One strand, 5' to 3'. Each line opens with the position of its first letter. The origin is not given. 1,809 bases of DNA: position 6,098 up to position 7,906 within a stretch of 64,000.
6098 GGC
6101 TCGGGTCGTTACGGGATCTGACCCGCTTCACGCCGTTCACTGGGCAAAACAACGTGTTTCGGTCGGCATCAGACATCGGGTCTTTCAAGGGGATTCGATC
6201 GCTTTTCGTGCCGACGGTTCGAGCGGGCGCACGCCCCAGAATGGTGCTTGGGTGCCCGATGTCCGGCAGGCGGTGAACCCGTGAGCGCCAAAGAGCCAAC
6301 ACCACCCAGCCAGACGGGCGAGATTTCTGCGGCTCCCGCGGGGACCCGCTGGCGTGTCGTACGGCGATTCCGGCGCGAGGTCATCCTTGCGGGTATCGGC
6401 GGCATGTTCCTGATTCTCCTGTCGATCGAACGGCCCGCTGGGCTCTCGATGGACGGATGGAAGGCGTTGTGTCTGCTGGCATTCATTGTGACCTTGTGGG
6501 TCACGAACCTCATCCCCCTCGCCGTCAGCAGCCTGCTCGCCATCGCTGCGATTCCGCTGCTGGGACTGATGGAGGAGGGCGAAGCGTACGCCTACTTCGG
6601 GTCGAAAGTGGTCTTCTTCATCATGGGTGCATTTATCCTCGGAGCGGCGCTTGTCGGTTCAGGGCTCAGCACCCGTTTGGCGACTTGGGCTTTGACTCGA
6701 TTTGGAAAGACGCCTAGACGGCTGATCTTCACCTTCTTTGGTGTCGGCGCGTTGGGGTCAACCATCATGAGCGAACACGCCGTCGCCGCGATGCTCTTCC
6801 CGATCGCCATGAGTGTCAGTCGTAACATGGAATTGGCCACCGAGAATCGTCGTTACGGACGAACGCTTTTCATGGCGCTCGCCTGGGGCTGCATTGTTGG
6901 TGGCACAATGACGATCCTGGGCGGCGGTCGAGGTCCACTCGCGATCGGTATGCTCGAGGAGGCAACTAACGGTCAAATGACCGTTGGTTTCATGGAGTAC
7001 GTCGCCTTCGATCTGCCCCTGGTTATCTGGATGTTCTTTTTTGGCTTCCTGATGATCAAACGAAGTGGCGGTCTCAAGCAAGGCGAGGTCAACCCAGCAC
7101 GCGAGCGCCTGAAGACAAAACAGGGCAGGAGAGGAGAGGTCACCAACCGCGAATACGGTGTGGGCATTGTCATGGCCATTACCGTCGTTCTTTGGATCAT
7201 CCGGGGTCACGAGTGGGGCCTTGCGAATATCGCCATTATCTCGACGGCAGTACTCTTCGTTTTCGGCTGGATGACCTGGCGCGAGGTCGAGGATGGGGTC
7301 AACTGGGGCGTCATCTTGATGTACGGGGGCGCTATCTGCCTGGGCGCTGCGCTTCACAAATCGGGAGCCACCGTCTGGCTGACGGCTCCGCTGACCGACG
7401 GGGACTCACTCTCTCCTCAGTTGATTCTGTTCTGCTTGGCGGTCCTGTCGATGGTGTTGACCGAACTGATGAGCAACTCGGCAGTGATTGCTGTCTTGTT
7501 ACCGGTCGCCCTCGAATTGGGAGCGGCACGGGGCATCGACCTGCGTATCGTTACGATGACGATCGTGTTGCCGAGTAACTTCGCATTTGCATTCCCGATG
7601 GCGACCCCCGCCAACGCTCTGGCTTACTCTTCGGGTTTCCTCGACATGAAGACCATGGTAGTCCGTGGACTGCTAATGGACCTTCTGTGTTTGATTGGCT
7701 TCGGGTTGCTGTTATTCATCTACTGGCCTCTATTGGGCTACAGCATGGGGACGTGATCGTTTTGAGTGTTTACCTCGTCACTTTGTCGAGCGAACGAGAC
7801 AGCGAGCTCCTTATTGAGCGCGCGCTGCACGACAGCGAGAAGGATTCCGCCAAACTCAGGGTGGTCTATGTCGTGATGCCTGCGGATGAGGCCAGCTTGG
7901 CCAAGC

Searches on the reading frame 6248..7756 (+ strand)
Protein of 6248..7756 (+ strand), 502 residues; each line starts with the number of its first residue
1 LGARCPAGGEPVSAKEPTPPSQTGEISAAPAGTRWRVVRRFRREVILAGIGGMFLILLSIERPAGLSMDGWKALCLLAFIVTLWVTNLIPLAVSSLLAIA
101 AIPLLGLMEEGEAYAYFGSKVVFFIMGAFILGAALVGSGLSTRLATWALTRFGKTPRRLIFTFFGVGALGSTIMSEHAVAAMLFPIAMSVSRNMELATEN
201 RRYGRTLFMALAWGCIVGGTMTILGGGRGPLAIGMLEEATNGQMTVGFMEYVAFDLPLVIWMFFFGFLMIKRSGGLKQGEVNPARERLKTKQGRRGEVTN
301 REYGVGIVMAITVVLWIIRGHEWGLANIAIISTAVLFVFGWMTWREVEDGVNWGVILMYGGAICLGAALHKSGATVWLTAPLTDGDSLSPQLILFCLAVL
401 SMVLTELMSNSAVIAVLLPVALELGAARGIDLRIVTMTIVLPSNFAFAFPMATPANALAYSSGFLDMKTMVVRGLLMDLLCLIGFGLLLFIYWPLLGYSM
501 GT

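Call 7: search_protein_families(library=ncbifam, proteins=[window:6248-7756:+])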
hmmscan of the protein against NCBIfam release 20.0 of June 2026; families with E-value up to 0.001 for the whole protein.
window:6248-7756:+ (502 aa): 2 families
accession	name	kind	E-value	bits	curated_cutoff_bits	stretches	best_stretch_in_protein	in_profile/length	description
TIGR00785.1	dass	subfamily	5.4e-68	229.7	198.6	1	63-493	3-444/444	DASS family sodium-coupled anion symporter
NF040989.1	MamN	equivalog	6.7e-05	21.8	500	0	85-238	246-390/437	magnetosome biogenesis transporter MamN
